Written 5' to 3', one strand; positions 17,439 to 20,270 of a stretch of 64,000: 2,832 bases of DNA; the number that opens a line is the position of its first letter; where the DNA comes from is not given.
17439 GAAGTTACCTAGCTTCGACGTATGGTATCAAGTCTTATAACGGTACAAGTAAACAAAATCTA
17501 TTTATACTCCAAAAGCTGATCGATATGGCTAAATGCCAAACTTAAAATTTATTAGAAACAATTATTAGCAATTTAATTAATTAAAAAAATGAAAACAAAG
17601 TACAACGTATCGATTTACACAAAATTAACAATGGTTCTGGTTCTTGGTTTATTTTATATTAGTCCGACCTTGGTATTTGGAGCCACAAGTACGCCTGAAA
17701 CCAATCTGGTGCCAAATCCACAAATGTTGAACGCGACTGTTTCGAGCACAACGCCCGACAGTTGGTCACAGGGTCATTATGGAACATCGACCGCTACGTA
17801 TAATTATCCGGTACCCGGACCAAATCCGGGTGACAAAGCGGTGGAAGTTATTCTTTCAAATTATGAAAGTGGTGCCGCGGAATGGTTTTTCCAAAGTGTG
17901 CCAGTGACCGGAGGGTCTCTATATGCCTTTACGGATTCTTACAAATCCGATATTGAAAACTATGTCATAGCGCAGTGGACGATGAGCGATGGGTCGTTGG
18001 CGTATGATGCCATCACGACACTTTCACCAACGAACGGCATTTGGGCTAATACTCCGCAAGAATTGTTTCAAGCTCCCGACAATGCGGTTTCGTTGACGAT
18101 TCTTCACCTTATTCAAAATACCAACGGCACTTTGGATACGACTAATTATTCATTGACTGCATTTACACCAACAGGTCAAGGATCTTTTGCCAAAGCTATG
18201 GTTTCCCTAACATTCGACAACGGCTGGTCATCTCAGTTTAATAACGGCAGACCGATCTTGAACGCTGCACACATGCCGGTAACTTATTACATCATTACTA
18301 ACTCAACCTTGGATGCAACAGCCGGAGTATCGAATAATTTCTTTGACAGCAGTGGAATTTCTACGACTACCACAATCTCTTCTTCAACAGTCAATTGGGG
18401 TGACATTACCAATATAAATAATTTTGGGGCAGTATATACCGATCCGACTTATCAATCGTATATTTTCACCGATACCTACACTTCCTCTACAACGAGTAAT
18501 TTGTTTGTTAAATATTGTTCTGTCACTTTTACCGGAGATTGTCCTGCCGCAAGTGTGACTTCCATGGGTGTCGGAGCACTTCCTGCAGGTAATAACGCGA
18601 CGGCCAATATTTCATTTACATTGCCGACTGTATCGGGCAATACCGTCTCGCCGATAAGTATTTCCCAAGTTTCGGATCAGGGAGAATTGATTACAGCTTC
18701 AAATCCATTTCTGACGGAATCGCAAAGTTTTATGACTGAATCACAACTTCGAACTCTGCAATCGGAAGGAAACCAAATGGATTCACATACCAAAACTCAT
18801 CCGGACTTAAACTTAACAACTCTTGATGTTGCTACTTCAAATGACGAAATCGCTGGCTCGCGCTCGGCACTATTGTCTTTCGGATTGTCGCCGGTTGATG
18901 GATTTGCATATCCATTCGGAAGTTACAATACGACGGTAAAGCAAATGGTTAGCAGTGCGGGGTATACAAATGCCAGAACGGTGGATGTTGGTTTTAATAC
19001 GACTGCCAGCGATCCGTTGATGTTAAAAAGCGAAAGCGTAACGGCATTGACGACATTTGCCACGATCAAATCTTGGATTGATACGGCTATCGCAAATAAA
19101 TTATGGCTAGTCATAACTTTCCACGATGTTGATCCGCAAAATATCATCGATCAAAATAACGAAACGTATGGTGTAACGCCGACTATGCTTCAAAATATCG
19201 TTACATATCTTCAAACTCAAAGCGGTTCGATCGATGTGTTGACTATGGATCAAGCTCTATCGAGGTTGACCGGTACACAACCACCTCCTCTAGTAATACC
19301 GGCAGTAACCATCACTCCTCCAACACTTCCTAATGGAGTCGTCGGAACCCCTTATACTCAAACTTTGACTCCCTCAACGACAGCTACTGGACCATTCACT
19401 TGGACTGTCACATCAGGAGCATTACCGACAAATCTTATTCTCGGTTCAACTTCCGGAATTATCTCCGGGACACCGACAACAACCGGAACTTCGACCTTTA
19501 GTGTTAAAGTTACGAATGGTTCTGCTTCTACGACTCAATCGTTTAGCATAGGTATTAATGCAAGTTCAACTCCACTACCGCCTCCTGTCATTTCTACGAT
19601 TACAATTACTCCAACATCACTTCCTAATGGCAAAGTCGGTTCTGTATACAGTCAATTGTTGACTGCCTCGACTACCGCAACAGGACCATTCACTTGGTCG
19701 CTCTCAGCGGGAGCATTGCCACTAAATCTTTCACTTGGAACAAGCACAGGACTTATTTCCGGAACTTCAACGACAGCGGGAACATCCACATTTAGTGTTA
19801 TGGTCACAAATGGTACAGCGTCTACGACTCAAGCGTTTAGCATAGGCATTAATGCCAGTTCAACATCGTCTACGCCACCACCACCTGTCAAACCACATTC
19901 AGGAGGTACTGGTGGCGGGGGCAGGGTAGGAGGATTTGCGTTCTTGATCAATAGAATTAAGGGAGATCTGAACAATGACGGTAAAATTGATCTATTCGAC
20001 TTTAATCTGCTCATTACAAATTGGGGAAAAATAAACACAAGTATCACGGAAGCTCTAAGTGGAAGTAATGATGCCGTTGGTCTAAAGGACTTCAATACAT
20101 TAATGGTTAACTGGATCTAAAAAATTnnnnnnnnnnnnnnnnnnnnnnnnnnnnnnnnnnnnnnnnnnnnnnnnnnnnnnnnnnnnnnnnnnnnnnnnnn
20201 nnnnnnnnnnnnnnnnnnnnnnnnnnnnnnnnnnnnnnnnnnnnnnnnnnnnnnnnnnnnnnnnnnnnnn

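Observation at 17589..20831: Dockerin-bearing NodB deacetylase followed by a membrane-anchored cohesin-like protein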

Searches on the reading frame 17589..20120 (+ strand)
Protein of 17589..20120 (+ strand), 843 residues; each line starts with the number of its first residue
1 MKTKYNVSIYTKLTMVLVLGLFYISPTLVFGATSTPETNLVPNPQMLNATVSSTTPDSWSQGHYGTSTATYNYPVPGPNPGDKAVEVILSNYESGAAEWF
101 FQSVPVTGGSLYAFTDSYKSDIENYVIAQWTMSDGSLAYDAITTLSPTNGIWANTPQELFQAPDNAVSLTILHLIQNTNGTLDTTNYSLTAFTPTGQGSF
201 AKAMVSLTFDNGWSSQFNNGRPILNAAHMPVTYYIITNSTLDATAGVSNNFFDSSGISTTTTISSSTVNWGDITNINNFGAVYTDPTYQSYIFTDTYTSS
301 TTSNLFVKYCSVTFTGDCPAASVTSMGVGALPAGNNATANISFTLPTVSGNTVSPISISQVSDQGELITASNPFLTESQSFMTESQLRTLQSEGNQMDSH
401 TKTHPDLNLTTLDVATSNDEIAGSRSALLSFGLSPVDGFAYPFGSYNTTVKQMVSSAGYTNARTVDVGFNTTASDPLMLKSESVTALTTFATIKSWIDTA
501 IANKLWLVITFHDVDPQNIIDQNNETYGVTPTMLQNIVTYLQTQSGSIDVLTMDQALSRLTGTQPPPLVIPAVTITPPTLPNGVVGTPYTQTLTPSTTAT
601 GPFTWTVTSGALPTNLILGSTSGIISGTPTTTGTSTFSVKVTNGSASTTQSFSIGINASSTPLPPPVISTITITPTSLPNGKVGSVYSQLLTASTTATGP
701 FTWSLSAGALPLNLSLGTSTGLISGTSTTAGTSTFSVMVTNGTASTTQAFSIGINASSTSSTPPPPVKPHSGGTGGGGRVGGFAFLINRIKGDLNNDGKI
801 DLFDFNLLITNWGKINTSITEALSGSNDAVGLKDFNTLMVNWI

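Call 3: search_protein_families(library=pfam, proteins=[window:17589-20120:+], max_evalue=1)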
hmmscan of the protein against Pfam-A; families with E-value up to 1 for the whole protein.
window:17589-20120:+ (843 aa): 5 families
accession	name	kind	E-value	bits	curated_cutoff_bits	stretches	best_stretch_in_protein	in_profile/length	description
PF05345.18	He_PIG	-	1e-18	68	24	2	573-655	2-94/96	Putative Ig domain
PF01522.26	Polysacc_deac_1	-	2.2e-18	66.9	23.1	2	374-461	38-123/124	Polysaccharide deacetylase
PF00404.24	Dockerin_1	-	0.0065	17.1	22.9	1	791-818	1-30/57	Dockerin type I domain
PF19116.6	DUF5801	-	0.02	15.6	27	0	615-654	56-97/137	Domain of unknown function (DUF5801)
PF13202.12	EF-hand_5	-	0.38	10.8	25.9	1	793-806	9-22/25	EF hand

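Call 4: search_protein_families(library=ncbifam, proteins=[window:17589-20120:+], max_evalue=1)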
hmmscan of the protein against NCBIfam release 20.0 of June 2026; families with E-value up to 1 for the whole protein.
window:17589-20120:+ (843 aa): 7 families
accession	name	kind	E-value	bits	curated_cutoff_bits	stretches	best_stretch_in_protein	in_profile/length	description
NF050820.1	PolSacchBiosHfsH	equivalog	3.5e-18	66.2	400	2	381-560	80-248/249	oligosaccharide deacetylase HfsH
TIGR03938.2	deacetyl_PgaB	equivalog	7.9e-06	24.4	321.9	1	202-238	63-99/621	poly-beta-1,6-N-acetyl-D-glucosamine N-deacetylase PgaB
TIGR02764.1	spore_ybaN_pdaB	equivalog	4.2e-05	23.4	237.4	1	385-460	49-122/191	polysaccharide deacetylase family sporulation protein PdaB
TIGR03933.1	PIA_icaB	equivalog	4.3e-05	23.2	248.35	1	197-239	66-108/245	intercellular adhesin biosynthesis polysaccharide N-deacetylase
NF011176.0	PRK14581.1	equivalog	0.004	15.3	1091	1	196-283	100-180/673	poly-beta-1,6-N-acetyl-D-glucosamine N-deacetylase PgaB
TIGR02873.1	spore_ylxY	hypoth_equivalog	0.089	12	391.5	1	384-456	126-197/268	probable sporulation protein, polysaccharide deacetylase family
TIGR04243.1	nodulat_NodB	equivalog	0.09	12.2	240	1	387-460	47-119/197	chitooligosaccharide deacetylase NodB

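Call 24: list_cluster_members(proteins=[P0001, window:17589-20120:+])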
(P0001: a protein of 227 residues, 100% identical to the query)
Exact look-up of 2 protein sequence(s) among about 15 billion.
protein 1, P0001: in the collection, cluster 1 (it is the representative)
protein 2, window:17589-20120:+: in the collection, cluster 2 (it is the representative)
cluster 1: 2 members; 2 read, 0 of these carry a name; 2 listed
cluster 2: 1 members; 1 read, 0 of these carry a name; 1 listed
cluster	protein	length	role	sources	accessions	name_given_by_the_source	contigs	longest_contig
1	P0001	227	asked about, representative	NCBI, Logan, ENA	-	-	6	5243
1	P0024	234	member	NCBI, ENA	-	-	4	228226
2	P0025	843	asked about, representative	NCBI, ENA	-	-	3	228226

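Call 50: search_protein_families(library=pfam, alignment_id=A2, max_evalue=0.0001)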
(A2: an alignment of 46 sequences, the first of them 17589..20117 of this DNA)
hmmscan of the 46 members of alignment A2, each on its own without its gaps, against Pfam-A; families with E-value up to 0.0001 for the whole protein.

A. member 1, window:17589-20117:+ (843 aa): 2 families
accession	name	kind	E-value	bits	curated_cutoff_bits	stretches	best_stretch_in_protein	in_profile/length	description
PF05345.18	He_PIG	-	1e-18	68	24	2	573-655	2-94/96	Putative Ig domain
PF01522.26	Polysacc_deac_1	-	2.2e-18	66.9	23.1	1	374-461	38-123/124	Polysaccharide deacetylase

B. families by the number of members that match (of 46 scanned): 33 families (the first 25 are shown)
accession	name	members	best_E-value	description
PF00404.24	Dockerin_1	23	1.1e-11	Dockerin type I domain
PF13290.12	CHB_HEX_C_1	8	9.7e-15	Chitobiase/beta-hexosaminidase C-terminal domain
PF13287.12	Fn3_assoc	8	1.8e-11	Fn3 associated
PF16656.11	Pur_ac_phosph_N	5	5.6e-08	Purple acid Phosphatase, N-terminal domain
PF00036.39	EF-hand_1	5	1e-07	EF hand domain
PF13229.12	Beta_helix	4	1.2e-35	Right handed beta helix region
PF05048.19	NosD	4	4.8e-23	Periplasmic copper-binding protein (NosD)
PF13202.12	EF-hand_5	4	1.4e-06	EF hand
PF16410.10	DUF5018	3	1.1e-23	Domain of unknown function (DUF5018)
PF16403.11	Bact_surface_Ig-like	3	4e-20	Bacterial surface protein, Ig-like domain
PF00082.27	Peptidase_S8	2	1.8e-47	Subtilase family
PF18676.6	MBG_2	2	2.1e-18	MBG domain (YGX type)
PF07532.17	Big_4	2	2.6e-10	Bacterial Ig-like domain (group 4)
PF11999.13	Ice_binding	1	1.9e-63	Ice-binding-like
PF07581.17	Glug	1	9e-39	The GLUG motif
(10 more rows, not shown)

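Call 53: search_solved_structures(query=window:17589-20120:+, max_evalue=0.01, show_alignments=2)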
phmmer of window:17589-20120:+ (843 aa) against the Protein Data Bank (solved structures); distinct sequences matched with E-value up to 0.01: 1.
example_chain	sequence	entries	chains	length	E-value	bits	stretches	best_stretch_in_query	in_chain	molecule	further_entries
6dq3_A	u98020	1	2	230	4.3e-05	25.2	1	378-479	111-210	Polysaccharide deacetylase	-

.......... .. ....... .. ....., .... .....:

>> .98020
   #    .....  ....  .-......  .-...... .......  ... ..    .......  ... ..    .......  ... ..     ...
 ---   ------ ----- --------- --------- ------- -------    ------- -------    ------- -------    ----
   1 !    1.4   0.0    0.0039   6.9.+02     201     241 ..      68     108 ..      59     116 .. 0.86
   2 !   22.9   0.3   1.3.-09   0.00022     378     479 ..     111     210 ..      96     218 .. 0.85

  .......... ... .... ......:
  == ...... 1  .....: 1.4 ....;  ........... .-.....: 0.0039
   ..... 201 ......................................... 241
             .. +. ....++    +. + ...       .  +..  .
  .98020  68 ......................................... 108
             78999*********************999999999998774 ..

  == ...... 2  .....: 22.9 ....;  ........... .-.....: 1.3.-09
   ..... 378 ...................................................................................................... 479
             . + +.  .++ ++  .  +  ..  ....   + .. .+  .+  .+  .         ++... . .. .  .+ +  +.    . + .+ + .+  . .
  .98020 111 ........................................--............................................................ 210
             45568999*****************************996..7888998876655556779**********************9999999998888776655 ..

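Call 63: find_homologous_proteins(query=window:17589-20120:+, max_evalue=1e-10)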
Query window:17589-20120:+ (843 aa): 53 proteins with E <= 1e-10 among 8000 candidates.
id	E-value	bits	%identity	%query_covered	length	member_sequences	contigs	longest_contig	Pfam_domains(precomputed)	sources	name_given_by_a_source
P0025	0.0e+0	1819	100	100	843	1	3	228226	PF01522.27,PF05345.19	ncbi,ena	-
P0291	1.2e-288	978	64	88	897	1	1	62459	PF01522.27,PF05345.19,PF01471.24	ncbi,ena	-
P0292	4.0e-270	917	68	75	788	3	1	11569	PF01522.27,PF05345.19,PF01471.24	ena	-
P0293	2.0e-265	901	65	77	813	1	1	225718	PF01522.27,PF05345.19,PF01471.24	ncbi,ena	-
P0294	9.2e-245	833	70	65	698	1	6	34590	PF01522.27,PF01471.24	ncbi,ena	-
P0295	7.4e-215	734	57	75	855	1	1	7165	PF01522.27,PF05345.19,PF01471.24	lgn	-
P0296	1.4e-146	508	44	85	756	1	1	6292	PF01522.27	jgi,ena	-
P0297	6.3e-145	503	43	88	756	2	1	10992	PF01522.27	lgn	-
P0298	1.8e-128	448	31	62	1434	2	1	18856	PF17963.8,PF01522.27,PF17892.8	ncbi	ncbi:MAG: polysaccharide deacetylase family protein [Minisyncoccia bacterium]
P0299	2.6e-120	421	45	65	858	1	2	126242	PF01522.27,PF01471.24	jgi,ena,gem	jgi:peptidoglycan/xylan/chitin deacetylase (PgdA/CDA1 family)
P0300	4.1e-118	414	46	62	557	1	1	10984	PF01522.27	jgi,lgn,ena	-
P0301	3.9e-110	388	42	70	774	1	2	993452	PF01522.27,PF16403.12,PF01471.24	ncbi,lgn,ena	ncbi:MAG: polysaccharide deacetylase family protein [Minisyncoccia bacterium]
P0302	8.0e-102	360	33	63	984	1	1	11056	PF01522.27,PF17957.8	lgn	-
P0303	2.1e-101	359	43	58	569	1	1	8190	PF01522.27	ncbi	-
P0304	6.5e-99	350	33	62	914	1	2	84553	PF01522.27,PF17957.8,PF13750.13,PF19077.7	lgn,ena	-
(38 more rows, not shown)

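Call 65: find_encoding_contigs(protein=P0293, flank=6000, max_places=1)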
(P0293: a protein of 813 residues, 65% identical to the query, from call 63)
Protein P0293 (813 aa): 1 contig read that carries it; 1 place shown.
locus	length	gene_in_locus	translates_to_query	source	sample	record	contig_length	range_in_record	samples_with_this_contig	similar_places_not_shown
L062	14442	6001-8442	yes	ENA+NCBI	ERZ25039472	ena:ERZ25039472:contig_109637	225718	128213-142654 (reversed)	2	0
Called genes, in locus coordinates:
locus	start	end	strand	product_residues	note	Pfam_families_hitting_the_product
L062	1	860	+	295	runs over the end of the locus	-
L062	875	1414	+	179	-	PF01863:YgjP-like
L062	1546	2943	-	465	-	PF01522:Polysacc_deac_1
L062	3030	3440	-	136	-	-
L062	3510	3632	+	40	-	-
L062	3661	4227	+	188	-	-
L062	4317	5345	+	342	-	PF00535:Glycos_transf_2, PF13641:Glyco_tranf_2_3, PF01644:Chitin_synth_1 (weak), PF13632:Glyco_trans_2_3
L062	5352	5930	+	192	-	-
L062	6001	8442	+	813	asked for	PF01522:Polysacc_deac_1, PF05345:He_PIG, PF01471:PG_binding_1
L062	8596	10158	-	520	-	PF01443:Viral_helicase1 (faint), PF02689:Herpes_Helicase (faint), PF05970:PIF1, PF13245:AAA_19, PF13401:AAA_22 (weak), PF13604:AAA_30, PF21530:Pif1_2B_dom, PF14493:HTH_40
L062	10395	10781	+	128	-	-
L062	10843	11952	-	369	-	PF11141:DUF2914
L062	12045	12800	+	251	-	PF00106:adh_short, PF08659:KR, PF23441:SDR (weak), PF13561:adh_short_C2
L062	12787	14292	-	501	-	PF07690:MFS_1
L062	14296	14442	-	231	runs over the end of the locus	PF25990:Beta-barrel_YknX (weak)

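Call 66: find_encoding_contigs(protein=P0291, flank=6000, max_places=1)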
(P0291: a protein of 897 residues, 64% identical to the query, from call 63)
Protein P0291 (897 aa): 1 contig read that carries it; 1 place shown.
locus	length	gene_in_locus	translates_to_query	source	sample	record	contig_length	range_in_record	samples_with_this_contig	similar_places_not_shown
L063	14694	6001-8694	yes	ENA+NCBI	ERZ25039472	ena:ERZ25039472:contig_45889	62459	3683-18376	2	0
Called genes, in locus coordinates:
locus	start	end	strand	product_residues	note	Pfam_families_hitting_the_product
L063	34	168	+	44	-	-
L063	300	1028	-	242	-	PF07508:Recombinase, PF13408:Zn_ribbon_recom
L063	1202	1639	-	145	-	PF00239:Resolvase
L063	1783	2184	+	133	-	-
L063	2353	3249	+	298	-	-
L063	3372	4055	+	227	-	-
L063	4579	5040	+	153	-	-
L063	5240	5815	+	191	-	PF02544:Steroid_dh (weak), PF04191:PEMT, PF04140:ICMT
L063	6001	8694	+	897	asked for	PF01522:Polysacc_deac_1, PF05345:He_PIG, PF01471:PG_binding_1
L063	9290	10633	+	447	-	PF01566:Nramp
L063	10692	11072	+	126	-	PF01641:SelR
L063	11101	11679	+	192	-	PF01063:Aminotran_4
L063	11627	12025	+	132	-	PF01063:Aminotran_4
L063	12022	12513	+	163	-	PF02643:DUF192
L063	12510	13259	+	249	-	PF00149:Metallophos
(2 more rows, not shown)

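Call 67: find_encoding_contigs(protein=P0294, flank=6000, max_places=1)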
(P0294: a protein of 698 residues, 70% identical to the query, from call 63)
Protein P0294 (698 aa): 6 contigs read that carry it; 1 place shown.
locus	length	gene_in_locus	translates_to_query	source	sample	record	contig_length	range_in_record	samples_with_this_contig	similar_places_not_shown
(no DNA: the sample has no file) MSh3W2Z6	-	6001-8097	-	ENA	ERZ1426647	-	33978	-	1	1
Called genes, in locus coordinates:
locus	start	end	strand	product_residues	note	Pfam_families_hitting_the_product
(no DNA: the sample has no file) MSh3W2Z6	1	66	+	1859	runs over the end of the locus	?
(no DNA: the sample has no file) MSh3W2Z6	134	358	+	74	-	-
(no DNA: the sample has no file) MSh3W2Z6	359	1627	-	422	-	PF00890:FAD_binding_2, PF01134:GIDA (weak), PF01266:DAO (weak), PF01494:FAD_binding_3, PF03486:HI0933_like, PF07992:Pyr_redox_2, PF12831:FAD_oxidored, PF22780:HI0933_like_1st, +2 more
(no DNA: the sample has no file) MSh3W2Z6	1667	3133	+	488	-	PF25199:nSTAND_NTPase5 (faint), PF00005:ABC_tran, PF02463:SMC_N (faint), PF03193:RsgA_GTPase (faint), PF03215:Rad17 (faint), PF13191:AAA_16 (faint), PF00005:ABC_tran, PF13304:AAA_21 (weak), +3 more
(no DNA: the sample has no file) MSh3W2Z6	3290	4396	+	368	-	-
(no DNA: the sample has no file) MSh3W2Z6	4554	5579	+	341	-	PF00535:Glycos_transf_2, PF13641:Glyco_tranf_2_3, PF01644:Chitin_synth_1 (faint), PF13632:Glyco_trans_2_3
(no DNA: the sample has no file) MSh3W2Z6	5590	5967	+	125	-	-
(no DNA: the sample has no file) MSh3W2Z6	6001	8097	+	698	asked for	PF01522:Polysacc_deac_1, PF01471:PG_binding_1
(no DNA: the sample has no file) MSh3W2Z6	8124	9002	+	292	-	PF02156:Glyco_hydro_26 (weak)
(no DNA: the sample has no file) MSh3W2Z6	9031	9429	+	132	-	PF00903:Glyoxalase, PF22677:Ble-like_N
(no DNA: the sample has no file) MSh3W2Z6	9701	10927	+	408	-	PF00155:Aminotran_1_2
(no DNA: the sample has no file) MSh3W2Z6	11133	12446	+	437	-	PF02784:Orn_Arg_deC_N, PF00278:Orn_DAP_Arg_deC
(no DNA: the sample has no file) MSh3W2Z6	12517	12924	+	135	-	PF03073:TspO_MBR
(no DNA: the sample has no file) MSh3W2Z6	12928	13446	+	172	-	-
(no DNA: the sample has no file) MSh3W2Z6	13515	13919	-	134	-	-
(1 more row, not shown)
